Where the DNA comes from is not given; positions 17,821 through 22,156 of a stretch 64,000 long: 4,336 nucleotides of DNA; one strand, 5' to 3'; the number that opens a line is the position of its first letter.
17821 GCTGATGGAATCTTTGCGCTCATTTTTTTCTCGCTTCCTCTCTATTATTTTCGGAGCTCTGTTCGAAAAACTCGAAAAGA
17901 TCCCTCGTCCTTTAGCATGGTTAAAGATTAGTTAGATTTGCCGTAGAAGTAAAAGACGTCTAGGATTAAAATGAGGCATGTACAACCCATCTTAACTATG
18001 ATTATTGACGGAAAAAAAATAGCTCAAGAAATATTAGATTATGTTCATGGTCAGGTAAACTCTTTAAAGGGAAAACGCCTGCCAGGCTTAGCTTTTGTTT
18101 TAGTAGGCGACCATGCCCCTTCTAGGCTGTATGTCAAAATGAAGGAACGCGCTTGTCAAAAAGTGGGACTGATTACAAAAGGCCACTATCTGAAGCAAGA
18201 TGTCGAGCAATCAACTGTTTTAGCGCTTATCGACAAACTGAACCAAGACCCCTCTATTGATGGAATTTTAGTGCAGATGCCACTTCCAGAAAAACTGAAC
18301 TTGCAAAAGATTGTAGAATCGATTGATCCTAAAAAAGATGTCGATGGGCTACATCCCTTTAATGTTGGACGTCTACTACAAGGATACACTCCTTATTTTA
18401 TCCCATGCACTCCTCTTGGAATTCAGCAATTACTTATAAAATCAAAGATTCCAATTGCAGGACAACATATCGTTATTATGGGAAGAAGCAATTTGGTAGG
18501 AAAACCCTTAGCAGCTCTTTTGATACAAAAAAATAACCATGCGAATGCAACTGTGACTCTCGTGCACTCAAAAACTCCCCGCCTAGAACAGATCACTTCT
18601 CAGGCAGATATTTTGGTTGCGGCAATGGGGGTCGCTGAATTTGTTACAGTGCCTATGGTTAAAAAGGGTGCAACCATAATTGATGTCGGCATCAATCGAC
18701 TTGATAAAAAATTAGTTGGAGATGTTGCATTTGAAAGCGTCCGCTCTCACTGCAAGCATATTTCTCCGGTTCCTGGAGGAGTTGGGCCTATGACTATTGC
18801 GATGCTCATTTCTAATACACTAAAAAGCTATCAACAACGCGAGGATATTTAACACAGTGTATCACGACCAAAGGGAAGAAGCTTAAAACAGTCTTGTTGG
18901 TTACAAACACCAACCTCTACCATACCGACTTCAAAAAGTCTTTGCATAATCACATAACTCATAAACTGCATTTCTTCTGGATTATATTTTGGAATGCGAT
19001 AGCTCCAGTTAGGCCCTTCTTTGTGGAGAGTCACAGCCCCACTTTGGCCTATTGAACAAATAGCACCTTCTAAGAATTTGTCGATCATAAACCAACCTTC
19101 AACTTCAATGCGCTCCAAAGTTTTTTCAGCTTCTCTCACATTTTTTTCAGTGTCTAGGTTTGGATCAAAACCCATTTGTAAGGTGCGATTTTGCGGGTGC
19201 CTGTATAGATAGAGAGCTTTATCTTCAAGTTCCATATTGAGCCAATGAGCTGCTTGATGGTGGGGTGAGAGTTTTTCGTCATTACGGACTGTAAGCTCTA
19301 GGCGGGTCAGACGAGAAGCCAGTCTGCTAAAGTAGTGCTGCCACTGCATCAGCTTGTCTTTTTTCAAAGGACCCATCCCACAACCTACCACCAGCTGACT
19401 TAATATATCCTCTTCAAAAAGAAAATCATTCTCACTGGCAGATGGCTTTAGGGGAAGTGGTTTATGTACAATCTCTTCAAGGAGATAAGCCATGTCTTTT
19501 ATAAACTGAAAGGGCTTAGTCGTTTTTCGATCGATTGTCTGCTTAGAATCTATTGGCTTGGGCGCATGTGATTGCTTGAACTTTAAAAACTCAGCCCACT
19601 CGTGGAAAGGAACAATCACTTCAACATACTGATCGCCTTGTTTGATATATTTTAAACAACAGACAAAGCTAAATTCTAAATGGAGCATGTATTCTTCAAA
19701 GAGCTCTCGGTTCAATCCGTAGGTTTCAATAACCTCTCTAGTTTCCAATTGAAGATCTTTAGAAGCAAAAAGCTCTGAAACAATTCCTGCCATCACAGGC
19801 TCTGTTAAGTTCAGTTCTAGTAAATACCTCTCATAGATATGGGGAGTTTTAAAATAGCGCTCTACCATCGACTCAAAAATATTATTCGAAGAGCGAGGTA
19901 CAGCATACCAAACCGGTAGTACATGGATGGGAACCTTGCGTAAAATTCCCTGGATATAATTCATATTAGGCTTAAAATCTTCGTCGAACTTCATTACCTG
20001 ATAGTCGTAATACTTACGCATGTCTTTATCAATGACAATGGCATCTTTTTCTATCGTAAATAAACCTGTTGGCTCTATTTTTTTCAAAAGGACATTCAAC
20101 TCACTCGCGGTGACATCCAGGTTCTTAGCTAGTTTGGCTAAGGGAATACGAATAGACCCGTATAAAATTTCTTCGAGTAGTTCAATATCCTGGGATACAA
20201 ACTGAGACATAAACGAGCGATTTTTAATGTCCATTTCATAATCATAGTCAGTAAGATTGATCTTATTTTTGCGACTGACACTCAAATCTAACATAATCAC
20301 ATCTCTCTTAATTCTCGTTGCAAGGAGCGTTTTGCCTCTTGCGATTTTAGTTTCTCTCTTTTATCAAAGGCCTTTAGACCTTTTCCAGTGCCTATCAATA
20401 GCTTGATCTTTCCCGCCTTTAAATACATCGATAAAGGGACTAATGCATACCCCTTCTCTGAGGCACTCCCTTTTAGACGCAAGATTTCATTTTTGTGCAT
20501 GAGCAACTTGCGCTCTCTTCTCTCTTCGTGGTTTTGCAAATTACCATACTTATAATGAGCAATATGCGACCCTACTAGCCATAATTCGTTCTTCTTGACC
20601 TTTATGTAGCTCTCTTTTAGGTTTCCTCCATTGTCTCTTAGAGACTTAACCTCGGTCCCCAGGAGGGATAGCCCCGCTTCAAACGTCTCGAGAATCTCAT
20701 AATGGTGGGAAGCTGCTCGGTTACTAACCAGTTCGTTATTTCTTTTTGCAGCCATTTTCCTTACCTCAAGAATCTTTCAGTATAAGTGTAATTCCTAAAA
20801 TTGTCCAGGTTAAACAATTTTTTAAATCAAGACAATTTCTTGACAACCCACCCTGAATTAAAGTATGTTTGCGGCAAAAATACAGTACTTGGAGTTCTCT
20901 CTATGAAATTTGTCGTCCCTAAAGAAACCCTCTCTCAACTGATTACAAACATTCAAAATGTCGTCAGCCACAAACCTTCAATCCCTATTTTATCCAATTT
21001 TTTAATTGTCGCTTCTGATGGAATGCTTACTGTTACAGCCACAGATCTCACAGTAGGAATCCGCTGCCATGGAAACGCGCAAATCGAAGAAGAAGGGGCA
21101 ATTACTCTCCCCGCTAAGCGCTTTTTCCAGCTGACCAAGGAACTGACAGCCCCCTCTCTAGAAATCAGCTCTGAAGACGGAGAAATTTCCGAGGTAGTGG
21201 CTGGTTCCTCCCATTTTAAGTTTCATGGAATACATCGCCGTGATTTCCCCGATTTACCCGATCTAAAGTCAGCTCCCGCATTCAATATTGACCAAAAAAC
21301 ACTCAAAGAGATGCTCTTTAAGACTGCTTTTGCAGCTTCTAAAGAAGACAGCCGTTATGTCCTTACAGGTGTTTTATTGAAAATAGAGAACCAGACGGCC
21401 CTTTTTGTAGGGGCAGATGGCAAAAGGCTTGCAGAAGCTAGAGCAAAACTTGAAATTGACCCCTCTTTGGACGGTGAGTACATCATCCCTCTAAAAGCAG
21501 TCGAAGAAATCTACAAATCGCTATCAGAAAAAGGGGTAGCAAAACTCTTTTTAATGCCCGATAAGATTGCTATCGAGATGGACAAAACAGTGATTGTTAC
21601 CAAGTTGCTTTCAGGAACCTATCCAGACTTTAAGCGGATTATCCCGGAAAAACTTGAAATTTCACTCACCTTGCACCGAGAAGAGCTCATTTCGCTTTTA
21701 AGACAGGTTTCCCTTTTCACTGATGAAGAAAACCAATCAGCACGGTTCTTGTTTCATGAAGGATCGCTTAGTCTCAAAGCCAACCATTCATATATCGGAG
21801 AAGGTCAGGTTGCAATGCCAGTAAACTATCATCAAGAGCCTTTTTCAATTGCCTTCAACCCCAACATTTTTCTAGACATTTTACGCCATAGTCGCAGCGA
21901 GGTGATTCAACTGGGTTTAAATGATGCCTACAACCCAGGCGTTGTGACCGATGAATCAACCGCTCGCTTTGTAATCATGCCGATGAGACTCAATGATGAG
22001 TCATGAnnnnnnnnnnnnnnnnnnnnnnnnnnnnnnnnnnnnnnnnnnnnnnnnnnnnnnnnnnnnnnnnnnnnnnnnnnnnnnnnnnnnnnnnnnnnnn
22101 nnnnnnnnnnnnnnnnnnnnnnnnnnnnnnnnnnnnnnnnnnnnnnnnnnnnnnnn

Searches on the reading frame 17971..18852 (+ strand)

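Call 62: search_protein_families(library=pfam, proteins=[window:17971-18852:+], max_evalue=0.00001)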
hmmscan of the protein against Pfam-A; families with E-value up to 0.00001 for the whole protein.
window:17971-18852:+ (293 aa): 2 families
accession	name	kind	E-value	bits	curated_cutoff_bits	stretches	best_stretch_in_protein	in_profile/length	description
PF02882.25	THF_DHG_CYH_C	-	1.2e-63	213.7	27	1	128-289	1-158/160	Tetrahydrofolate dehydrogenase/cyclohydrolase, NAD(P)-binding domain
PF00763.28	THF_DHG_CYH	-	5.4e-37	127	32.8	1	12-125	1-115/115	Tetrahydrofolate dehydrogenase/cyclohydrolase, catalytic domain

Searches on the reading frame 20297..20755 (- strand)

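Call 62: search_protein_families(library=pfam, proteins=[window:20297-20755:-], max_evalue=0.00001)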
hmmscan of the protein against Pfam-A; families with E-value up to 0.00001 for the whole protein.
window:20297-20755:- (152 aa): 1 family
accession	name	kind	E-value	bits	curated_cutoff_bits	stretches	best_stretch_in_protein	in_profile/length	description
PF01668.23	SmpB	-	3.9e-53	179.7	27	1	10-150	2-142/143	SmpB protein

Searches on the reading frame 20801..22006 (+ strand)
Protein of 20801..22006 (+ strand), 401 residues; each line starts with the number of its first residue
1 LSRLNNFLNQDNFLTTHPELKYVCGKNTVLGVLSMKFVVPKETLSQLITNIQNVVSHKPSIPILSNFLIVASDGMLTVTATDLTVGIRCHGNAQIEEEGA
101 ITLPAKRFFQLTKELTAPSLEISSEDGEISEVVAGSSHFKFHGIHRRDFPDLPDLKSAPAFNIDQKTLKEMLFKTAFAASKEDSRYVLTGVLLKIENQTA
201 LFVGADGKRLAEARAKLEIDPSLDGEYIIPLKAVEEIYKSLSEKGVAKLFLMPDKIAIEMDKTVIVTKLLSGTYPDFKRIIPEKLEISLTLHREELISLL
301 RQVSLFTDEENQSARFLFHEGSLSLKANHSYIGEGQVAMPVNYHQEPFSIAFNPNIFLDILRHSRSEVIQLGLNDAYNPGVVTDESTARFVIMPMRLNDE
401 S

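Call 62: search_protein_families(library=pfam, proteins=[window:20801-22006:+], max_evalue=0.00001)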
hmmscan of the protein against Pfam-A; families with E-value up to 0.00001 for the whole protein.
window:20801-22006:+ (401 aa): 3 families
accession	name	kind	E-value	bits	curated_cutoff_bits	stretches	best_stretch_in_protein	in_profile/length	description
PF00712.24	DNA_pol3_beta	-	3.7e-33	114.7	24.4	1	35-153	1-120/120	DNA polymerase III beta subunit, N-terminal domain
PF02767.21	DNA_pol3_beta_2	-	3.2e-27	95.5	27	1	162-276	1-116/116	DNA polymerase III beta subunit, central domain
PF02768.20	DNA_pol3_beta_3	-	5.1e-17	62.2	27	1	278-396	1-121/121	DNA polymerase III beta subunit, C-terminal domain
